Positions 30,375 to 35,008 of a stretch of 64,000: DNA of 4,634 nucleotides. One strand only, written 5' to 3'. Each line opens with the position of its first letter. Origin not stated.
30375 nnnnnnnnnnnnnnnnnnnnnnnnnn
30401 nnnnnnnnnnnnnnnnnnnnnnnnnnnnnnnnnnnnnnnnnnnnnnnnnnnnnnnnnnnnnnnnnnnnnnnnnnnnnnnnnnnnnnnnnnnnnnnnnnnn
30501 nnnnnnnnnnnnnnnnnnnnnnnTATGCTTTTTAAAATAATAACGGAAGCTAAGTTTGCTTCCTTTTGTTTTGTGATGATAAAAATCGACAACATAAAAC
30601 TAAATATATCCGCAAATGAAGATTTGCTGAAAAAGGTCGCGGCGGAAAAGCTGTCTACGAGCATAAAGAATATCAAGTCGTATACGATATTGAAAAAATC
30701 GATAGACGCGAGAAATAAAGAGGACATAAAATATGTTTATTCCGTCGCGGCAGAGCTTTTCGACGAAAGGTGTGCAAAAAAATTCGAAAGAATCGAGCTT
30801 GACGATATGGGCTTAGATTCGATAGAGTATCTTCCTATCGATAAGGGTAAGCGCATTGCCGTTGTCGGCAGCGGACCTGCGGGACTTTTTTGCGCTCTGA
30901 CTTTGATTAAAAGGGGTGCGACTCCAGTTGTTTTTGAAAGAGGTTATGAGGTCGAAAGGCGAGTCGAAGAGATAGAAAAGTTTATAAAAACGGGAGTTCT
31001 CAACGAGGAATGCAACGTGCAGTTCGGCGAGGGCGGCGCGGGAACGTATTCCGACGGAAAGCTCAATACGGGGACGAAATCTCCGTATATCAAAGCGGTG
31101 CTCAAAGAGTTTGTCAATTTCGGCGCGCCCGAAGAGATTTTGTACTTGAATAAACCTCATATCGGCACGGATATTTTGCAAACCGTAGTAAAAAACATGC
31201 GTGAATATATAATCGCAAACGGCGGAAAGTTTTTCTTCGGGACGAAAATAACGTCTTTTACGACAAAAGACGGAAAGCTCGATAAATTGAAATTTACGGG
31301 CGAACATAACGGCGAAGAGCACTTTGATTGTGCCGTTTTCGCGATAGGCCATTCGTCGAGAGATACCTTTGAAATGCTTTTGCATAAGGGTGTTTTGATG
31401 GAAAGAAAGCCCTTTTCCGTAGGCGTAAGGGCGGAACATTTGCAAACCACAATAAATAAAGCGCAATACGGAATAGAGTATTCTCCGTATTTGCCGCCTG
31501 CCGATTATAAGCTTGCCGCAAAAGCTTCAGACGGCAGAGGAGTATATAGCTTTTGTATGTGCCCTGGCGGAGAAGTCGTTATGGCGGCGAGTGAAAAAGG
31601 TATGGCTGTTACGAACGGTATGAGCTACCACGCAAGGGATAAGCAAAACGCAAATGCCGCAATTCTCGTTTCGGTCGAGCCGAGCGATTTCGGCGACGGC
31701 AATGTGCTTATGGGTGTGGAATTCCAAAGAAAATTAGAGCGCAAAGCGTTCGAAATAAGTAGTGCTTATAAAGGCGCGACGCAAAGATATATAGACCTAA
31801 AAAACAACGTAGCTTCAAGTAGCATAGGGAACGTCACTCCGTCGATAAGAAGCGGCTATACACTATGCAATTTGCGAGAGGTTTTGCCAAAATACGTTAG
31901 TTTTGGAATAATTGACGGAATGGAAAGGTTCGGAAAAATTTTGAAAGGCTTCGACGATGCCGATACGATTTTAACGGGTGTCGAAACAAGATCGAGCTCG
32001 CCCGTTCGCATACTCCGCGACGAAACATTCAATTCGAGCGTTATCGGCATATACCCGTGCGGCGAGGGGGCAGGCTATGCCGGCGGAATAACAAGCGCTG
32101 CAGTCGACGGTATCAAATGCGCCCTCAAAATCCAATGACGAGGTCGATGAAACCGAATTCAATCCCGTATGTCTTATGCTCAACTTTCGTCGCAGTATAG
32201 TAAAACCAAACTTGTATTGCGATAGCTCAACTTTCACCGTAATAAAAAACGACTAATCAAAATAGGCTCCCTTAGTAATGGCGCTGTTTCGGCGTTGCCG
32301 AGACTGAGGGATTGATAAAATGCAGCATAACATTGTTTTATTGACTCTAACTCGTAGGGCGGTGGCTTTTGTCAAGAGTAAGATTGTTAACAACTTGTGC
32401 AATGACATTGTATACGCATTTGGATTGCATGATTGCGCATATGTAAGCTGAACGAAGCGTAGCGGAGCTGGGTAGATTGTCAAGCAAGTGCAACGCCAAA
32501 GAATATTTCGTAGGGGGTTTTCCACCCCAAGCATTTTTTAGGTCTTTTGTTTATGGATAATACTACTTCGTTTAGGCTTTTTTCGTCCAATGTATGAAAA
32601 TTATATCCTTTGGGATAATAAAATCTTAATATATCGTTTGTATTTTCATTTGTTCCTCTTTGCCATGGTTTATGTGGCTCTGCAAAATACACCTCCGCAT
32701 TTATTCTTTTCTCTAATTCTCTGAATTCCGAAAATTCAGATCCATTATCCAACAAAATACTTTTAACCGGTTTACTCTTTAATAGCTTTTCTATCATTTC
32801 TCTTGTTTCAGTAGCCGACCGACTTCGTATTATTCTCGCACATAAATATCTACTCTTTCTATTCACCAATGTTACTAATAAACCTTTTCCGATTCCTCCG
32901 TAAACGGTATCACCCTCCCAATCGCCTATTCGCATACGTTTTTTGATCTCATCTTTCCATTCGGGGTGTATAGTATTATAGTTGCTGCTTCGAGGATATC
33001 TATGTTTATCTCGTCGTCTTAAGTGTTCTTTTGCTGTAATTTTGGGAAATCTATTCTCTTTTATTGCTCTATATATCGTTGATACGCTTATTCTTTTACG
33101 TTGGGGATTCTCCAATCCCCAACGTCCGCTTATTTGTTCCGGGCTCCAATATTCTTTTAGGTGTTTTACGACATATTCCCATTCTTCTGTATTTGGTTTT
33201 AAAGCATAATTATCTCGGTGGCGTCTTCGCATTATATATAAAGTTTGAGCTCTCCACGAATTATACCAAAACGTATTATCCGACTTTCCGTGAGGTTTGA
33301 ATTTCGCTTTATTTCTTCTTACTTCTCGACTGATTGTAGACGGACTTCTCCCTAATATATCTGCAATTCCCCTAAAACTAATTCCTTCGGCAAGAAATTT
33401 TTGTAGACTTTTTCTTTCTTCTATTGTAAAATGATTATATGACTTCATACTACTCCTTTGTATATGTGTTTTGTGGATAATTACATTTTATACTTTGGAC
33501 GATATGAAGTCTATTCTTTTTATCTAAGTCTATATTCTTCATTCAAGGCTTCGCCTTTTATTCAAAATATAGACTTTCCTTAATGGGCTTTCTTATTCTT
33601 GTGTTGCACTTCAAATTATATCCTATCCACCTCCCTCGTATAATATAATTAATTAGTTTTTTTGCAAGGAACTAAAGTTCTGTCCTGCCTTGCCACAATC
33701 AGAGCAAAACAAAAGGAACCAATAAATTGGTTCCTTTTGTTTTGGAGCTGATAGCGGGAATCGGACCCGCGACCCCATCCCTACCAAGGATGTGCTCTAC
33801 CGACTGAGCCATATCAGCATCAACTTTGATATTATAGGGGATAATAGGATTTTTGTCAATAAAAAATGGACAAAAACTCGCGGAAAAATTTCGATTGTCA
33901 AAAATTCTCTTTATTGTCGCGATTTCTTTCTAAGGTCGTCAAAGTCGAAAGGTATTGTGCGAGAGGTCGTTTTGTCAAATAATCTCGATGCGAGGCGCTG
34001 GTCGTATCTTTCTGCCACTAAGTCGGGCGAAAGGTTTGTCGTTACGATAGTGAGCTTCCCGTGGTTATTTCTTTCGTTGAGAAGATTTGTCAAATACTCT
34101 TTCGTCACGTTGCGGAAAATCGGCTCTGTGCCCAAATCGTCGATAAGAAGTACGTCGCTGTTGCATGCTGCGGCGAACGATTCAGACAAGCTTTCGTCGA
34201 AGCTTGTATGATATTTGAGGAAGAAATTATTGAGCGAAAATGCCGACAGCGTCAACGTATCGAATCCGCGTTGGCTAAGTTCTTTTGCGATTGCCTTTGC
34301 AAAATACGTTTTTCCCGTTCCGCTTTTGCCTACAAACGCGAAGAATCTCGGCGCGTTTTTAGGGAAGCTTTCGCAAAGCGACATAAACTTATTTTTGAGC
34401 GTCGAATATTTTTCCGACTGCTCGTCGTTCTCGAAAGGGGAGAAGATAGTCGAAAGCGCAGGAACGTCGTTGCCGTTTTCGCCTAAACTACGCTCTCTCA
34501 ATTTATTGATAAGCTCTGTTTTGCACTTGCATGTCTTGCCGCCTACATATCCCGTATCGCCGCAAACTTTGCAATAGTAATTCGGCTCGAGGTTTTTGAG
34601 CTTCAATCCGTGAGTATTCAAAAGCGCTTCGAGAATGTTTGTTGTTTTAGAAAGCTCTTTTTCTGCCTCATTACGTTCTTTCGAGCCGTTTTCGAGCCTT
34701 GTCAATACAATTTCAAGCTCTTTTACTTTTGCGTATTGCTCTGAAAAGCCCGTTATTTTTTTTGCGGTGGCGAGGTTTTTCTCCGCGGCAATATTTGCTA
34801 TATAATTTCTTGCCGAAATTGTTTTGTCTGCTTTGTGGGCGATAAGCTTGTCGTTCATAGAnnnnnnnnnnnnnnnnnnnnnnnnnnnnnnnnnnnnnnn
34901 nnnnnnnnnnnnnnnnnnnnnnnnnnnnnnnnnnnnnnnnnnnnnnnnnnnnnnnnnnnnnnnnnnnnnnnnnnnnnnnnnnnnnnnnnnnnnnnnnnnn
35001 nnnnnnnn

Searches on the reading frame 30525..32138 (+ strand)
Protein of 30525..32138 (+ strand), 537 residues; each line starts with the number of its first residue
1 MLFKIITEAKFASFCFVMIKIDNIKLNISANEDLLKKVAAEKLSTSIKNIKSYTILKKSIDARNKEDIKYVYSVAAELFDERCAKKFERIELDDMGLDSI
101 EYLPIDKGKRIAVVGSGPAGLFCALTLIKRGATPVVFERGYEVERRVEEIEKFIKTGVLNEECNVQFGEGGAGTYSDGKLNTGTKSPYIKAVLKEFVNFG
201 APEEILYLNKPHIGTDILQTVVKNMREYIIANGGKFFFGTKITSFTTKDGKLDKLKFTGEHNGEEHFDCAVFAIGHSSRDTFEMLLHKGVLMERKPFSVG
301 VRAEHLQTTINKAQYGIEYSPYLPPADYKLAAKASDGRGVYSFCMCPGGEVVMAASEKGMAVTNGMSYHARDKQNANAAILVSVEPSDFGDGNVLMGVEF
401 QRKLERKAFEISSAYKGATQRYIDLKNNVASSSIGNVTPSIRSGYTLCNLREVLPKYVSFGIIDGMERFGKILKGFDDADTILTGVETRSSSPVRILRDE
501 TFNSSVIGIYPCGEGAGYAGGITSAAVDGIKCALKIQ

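Call 53: search_protein_families(library=pfam, proteins=[window:30525-32138:+], max_evalue=0.00001)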
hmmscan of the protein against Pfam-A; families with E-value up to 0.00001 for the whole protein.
window:30525-32138:+ (537 aa): 3 families
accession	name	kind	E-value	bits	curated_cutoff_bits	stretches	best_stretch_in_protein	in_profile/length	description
PF21688.3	FAD-depend_C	-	9.4e-71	238.5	27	1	296-490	1-197/197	FAD-dependent protein, C-terminal domain-like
PF01266.30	DAO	-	3e-11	43.9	27.9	0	221-314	151-238/353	FAD dependent oxidoreductase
PF07992.20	Pyr_redox_2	-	1.5e-06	28.3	26.1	0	110-144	2-178/291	Pyridine nucleotide-disulphide oxidoreductase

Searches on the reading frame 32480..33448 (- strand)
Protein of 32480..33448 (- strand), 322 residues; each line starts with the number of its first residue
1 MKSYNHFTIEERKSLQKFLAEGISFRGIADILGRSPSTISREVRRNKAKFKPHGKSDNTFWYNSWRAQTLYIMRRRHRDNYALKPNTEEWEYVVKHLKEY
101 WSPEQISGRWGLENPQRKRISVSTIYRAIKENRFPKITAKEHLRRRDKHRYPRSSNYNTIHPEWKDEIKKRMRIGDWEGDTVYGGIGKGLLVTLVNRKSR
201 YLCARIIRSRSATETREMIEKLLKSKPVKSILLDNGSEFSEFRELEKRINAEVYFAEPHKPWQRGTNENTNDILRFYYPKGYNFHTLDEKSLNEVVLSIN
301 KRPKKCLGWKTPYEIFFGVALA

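Call 53: search_protein_families(library=pfam, proteins=[window:32480-33448:-], max_evalue=0.00001)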
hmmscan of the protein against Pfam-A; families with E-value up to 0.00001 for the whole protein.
window:32480-33448:- (322 aa): 3 families
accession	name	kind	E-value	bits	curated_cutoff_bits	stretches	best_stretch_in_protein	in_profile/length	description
PF13936.12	HTH_38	-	2.7e-15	56.3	27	1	3-46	1-44/44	Helix-turn-helix domain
PF13384.12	HTH_23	-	1.1e-09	38.2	24.6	0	11-45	6-40/50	Homeodomain-like domain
PF00665.32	rve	-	1.9e-09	38.1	32.6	1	176-261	7-102/102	Integrase core domain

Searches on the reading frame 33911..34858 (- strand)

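Call 53: search_protein_families(library=pfam, proteins=[window:33911-34858:-], max_evalue=0.00001)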
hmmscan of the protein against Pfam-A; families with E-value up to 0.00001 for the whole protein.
window:33911-34858:- (315 aa): 3 families
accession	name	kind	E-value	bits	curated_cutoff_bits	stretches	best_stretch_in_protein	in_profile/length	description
PF01695.23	IstB_IS21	-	3.7e-10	40.2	24.1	1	174-301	96-220/238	IstB-like ATP binding protein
PF00004.35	AAA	-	5.6e-10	40.2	21.2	1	175-290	3-124/131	ATPase family associated with various cellular activities (AAA)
PF00308.24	Bac_DnaA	-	6.8e-08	33.3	23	1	175-293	39-155/162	Bacterial DnaA ATPAse domain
